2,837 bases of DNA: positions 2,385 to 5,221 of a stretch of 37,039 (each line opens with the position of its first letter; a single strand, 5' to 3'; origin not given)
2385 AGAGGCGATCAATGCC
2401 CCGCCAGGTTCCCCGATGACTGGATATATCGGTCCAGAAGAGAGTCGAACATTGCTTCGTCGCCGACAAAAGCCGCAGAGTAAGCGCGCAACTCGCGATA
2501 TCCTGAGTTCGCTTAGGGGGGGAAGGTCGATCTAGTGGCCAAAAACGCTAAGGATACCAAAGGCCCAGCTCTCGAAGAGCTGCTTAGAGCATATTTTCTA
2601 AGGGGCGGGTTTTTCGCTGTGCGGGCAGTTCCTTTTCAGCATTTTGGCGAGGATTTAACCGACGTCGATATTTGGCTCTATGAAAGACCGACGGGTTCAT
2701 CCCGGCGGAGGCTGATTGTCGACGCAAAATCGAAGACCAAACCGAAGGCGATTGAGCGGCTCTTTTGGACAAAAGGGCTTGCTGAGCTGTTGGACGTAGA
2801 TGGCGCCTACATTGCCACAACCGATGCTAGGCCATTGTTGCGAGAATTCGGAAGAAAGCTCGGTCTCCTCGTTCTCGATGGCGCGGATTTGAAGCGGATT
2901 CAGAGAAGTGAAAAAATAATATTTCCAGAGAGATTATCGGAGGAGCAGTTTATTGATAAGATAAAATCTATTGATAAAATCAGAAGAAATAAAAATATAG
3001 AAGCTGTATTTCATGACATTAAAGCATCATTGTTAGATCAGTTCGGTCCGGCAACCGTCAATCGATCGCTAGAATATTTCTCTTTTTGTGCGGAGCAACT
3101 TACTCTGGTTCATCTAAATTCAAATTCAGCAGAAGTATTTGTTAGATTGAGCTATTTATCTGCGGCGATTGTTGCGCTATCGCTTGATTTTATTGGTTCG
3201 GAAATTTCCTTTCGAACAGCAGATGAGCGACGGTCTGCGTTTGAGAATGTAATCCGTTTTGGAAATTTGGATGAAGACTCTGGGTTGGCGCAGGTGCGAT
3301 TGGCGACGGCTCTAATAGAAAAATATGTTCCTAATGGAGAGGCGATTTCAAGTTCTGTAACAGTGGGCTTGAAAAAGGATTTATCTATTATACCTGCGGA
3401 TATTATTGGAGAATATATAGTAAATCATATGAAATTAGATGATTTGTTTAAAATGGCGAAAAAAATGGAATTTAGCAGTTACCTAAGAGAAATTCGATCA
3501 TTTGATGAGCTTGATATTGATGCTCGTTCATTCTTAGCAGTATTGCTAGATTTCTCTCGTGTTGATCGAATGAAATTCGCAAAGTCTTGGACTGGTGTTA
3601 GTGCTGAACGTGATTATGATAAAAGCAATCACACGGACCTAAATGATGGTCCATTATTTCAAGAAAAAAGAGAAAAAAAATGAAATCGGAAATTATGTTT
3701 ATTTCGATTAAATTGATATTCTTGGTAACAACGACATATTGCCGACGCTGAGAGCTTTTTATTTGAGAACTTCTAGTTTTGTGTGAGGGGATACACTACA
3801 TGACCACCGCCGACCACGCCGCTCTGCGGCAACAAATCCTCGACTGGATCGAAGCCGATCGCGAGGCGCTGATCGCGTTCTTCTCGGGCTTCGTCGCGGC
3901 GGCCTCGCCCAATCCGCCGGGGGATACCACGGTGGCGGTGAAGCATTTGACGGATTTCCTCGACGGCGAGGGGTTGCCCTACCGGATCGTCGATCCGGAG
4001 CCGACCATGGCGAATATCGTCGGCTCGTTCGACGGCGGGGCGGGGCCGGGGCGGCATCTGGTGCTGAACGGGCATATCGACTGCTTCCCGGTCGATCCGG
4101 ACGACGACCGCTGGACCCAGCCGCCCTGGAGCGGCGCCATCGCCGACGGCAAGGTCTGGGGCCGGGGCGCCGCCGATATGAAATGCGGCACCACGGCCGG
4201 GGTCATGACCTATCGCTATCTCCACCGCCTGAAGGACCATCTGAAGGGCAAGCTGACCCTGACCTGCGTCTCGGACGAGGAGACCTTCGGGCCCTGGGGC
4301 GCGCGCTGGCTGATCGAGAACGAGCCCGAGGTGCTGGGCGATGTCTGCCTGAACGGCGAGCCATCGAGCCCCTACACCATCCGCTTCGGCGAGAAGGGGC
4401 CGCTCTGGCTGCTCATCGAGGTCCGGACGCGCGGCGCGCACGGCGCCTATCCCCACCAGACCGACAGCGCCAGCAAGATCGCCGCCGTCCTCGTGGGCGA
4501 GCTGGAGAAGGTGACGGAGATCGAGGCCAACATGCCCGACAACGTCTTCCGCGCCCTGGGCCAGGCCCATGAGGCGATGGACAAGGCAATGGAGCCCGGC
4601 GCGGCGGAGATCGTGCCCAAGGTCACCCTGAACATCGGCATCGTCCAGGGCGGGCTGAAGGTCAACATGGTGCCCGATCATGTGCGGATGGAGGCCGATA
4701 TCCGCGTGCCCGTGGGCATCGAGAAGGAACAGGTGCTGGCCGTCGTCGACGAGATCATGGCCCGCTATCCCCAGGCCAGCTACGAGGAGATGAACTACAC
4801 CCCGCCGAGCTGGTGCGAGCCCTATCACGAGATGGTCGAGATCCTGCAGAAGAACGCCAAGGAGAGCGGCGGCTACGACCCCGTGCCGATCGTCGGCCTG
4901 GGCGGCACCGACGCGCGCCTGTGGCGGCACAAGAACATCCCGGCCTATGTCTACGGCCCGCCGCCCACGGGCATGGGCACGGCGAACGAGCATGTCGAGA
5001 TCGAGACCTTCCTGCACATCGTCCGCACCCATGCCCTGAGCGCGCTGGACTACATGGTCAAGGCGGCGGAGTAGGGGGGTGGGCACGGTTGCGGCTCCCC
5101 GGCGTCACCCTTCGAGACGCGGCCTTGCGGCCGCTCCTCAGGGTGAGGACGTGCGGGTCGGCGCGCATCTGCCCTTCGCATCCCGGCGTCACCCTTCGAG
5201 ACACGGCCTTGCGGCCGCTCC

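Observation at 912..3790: Low-GC 2.9-kb insertion with a translationally coupled two-gene operon (unknown 417-aa protein + predicted PD-(D/E)xK nuclease): candidate undescribed defence-like module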

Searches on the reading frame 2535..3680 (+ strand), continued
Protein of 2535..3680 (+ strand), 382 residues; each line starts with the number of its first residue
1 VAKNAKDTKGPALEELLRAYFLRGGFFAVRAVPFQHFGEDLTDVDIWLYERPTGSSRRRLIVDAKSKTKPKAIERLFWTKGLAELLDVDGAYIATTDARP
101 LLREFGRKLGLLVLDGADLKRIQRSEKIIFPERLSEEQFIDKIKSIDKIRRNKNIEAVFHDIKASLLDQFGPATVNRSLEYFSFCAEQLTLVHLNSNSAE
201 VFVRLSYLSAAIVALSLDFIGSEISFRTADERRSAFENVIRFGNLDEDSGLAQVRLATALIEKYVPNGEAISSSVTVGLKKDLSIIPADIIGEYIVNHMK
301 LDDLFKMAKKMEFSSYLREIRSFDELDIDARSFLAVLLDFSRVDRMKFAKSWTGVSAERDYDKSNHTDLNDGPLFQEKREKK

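Call 81: list_cluster_members(proteins=[P0118, P0153, P0194, P0083, P0073, P0058, P0143, P0081, P0185, P0067])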
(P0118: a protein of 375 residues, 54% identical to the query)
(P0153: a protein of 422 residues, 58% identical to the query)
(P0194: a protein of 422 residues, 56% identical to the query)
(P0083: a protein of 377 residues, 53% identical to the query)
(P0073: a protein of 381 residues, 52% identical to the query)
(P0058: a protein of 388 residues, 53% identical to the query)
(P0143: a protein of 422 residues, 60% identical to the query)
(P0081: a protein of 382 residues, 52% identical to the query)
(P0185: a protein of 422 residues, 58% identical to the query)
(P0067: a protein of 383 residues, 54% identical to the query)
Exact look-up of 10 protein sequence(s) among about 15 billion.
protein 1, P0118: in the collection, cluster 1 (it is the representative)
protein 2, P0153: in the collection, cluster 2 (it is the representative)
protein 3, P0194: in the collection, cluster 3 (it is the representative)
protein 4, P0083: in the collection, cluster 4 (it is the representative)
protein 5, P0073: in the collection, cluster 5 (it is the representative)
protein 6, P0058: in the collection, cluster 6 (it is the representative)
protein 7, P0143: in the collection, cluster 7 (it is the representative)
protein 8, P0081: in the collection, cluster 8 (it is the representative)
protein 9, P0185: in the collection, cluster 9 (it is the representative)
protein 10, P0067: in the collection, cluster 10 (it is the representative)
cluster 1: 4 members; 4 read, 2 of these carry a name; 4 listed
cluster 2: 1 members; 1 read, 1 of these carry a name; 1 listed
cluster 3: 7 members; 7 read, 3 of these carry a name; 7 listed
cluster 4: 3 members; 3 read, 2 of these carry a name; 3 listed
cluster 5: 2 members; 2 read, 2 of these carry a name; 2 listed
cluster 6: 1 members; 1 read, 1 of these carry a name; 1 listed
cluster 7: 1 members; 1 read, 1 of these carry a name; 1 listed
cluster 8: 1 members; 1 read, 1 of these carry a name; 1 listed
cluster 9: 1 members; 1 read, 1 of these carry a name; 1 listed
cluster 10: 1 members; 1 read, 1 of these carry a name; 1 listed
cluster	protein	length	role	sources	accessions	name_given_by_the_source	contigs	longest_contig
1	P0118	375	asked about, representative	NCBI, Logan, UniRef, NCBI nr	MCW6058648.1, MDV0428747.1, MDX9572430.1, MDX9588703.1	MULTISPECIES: hypothetical protein [Pseudomonas] | Restriction endonuclease type IV Mrr domain-containing protein n=2 Tax=Pseudomonas ...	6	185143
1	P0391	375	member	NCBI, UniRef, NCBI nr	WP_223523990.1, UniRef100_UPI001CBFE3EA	hypothetical protein [Pseudomonas sp. BF-RE-24] | hypothetical protein n=1 Tax=Pseudomonas sp. BF-RE-24 TaxID=2832381 RepID=UPI001CBFE3EA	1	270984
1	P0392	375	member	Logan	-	-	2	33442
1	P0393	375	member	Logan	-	-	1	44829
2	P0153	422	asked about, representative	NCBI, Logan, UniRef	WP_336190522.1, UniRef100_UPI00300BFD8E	hypothetical protein [Pseudomonas aeruginosa] | hypothetical protein n=1 Tax=Pseudomonas aeruginosa TaxID=287 RepID=UPI00300BFD8E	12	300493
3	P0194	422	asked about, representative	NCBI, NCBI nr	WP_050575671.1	hypothetical protein [Pseudomonas viridiflava]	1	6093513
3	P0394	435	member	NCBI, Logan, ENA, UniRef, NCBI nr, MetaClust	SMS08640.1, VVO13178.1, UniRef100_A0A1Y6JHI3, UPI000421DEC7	hypothetical protein CFBP1590__1054 [Pseudomonas viridiflava] | Uncharacterized protein n=2 Tax=Pseudomonas viridiflava TaxID=33069 RepID=A0A1Y6JHI3_PSEVI | status=active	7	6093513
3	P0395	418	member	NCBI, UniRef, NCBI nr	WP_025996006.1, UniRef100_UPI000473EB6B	hypothetical protein [Pseudomonas viridiflava] | hypothetical protein n=1 Tax=Pseudomonas viridiflava TaxID=33069 RepID=UPI000473EB6B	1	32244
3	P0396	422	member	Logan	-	-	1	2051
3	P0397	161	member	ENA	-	-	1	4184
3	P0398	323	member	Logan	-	-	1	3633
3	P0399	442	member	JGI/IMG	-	-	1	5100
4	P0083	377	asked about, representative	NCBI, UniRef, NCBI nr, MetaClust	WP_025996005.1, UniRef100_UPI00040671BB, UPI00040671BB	hypothetical protein [Pseudomonas viridiflava] | hypothetical protein n=1 Tax=Pseudomonas viridiflava TaxID=33069 RepID=UPI00040671BB | status=active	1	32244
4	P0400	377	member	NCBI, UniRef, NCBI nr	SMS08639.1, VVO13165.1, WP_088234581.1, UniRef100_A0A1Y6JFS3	hypothetical protein CFBP1590__1053 [Pseudomonas viridiflava] | Uncharacterized protein n=1 Tax=Pseudomonas viridiflava TaxID=33069 RepID=A0A1Y6JFS3_PSEVI | hypothetical protein [Pseudomonas viridiflava]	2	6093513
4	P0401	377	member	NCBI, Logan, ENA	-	-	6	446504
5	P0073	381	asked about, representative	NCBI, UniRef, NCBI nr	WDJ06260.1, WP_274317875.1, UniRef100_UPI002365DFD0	hypothetical protein [Xanthomonas campestris] | hypothetical protein n=1 Tax=Xanthomonas campestris TaxID=339 RepID=UPI002365DFD0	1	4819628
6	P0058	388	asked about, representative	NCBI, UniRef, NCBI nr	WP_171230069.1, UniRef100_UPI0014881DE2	hypothetical protein [Ruegeria sp. HKCCA4008] | hypothetical protein n=1 Tax=Ruegeria sp. HKCCA4008 TaxID=2682999 RepID=UPI0014881DE2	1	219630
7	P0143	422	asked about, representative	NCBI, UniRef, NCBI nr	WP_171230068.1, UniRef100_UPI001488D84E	hypothetical protein [Ruegeria sp. HKCCA4008] | hypothetical protein n=1 Tax=Ruegeria sp. HKCCA4008 TaxID=2682999 RepID=UPI001488D84E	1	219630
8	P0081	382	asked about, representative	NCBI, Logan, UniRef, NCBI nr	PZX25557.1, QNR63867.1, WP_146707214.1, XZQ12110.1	hypothetical protein H9N28_03240 [Rhodobacter capsulatus] | hypothetical protein n=1 Tax=Rhodobacter capsulatus TaxID=1061 RepID=UPI000A5769BD | hypothetical protein [Rhodobacter capsulatus]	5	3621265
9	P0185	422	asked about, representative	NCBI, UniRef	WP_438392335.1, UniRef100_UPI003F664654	hypothetical protein [Caballeronia sp. DA-9] | hypothetical protein n=1 Tax=Caballeronia sp. DA-9 TaxID=3436237 RepID=UPI003F664654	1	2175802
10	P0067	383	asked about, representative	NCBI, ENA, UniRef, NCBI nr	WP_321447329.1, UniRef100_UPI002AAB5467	hypothetical protein [uncultured Cohaesibacter sp.] | hypothetical protein n=1 Tax=uncultured Cohaesibacter sp. TaxID=1002546 ...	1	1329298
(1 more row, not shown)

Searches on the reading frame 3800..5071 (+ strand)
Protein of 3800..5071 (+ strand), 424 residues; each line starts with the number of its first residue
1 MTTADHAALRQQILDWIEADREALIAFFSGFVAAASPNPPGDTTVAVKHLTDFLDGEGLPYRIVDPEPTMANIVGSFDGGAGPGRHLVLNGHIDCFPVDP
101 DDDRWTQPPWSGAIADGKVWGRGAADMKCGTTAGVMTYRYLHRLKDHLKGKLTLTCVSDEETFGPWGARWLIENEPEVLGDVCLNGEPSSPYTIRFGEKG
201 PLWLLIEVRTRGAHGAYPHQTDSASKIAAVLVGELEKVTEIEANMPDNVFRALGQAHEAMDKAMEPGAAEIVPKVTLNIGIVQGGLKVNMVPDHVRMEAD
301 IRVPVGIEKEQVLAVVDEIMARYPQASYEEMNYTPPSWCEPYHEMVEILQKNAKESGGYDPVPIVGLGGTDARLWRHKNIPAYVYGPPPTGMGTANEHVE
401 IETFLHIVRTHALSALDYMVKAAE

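Call 54: find_related_loci(query=window:3800-5071:+, collection=metagenome_contigs, flank=6000)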
Query window:3800-5071:+ (424 aa) in metagenome_contigs; peptide patterns used: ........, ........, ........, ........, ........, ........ (x = any residue, [..] = any of these).
600 stretches matched a pattern (row limit reached: there are more); 543 encode a relative of the query (tblastn E <= 1e-3); the best 80 are kept; 80 distinct loci.
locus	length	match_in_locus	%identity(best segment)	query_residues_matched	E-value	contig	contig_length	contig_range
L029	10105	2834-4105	94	1-424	0e+0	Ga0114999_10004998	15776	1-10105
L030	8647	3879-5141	71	2-423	0e+0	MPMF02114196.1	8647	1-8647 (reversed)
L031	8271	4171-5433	71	2-423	0e+0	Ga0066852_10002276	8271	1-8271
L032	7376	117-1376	72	2-422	0e+0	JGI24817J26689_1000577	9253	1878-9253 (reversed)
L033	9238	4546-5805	71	2-422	0e+0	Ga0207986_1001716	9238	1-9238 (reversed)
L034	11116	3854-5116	71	2-423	0e+0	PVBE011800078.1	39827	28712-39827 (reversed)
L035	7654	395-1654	71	2-422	0e+0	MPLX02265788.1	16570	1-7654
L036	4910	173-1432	71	2-422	0e+0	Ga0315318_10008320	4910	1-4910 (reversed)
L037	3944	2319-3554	73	10-422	0e+0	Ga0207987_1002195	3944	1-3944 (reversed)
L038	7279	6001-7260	71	2-422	0e+0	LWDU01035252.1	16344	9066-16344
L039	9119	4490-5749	70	2-422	0e+0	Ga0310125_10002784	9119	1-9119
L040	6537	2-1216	72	16-421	0e+0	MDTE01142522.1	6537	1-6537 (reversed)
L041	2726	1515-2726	72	2-406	0e+0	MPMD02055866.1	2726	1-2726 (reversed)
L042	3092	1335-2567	65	10-421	0e+0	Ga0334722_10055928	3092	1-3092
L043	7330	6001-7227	67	10-421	0e+0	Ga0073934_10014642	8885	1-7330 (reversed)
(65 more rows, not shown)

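Call 98: search_protein_families(library=padloc, alignment_id=A5, max_evalue=0.00001)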
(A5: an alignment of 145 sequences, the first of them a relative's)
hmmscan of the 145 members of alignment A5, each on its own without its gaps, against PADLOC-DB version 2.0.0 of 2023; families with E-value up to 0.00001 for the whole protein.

A. member 1, L059:496-1137:+ (214 aa): 0 families

B. families by the number of members that match (of 145 scanned): 51 families (the first 25 are shown)
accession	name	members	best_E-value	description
PDLC04135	mad3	5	2.7e-35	mads_3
PDLC04140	mad8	5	4.4e-14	mads_8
PDLC02914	ATPase-Toprim_I-B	3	5.9e-09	-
PDLC02980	AriA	2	1.6e-11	-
PDLC02926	HTH_VI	2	2.4e-11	-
PDLC03944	RmrA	2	6.4e-08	-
PDLC03954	RmrA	2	3.4e-07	-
PDLC03947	RmrA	2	3.2e-06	-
PDLC02503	BrxHI|BrxHII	1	1.2e-20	BrxHI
PDLC03960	SngC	1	2e-20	-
PDLC02864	DpdF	1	1e-18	DpdF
PDLC04030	PD-T4-2_B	1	2.7e-18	-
PDLC02861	DpdF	1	1e-15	DpdF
PDLC02870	DpdF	1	3.4e-15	DpdF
PDLC02865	DpdF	1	1.5e-13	DpdF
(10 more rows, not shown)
